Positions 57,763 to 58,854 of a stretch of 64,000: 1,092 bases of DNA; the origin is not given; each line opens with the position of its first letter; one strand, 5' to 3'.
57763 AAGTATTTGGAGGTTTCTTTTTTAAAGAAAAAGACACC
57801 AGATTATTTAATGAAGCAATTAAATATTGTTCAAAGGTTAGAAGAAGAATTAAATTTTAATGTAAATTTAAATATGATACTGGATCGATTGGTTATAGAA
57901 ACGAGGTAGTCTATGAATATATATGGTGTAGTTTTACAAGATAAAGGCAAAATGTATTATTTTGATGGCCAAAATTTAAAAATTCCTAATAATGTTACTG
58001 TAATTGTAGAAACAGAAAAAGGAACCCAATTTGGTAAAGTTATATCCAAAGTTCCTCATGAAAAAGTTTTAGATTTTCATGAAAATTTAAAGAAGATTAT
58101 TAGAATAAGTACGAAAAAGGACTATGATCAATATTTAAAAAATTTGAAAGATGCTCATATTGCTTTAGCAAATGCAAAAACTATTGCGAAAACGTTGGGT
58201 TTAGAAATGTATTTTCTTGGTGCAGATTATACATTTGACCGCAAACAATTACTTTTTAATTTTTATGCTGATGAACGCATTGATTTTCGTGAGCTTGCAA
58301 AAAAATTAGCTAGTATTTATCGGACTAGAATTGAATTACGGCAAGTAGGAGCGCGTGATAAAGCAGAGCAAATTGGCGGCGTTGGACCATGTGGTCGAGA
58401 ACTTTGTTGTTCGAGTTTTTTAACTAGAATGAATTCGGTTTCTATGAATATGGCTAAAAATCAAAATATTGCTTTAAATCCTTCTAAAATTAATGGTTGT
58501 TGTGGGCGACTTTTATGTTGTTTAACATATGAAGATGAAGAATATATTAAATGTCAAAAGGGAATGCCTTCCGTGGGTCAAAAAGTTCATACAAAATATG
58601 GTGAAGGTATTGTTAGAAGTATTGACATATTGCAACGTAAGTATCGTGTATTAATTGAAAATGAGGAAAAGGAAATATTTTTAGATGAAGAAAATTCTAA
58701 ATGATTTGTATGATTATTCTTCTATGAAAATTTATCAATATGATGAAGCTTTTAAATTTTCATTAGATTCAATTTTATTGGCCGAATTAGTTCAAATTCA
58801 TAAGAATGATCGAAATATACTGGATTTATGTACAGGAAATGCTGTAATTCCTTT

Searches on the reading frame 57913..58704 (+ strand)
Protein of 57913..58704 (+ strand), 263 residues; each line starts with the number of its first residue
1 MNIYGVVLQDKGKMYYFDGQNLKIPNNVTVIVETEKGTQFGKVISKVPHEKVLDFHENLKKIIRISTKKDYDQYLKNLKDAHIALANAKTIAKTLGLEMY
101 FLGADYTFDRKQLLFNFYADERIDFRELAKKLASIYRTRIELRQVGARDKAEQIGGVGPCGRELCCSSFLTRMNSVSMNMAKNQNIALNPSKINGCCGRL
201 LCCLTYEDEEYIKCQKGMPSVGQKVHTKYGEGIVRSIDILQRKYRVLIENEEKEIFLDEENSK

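Call 35: search_protein_families(library=pfam, proteins=[window:57913-58704:+], max_evalue=0.001)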
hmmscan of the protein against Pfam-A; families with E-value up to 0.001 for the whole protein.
window:57913-58704:+ (263 aa): 1 family
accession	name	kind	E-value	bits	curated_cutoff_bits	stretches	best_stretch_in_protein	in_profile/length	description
PF04468.17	PSP1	-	3.5e-26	91.8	27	1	60-145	1-86/86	PSP1 C-terminal conserved region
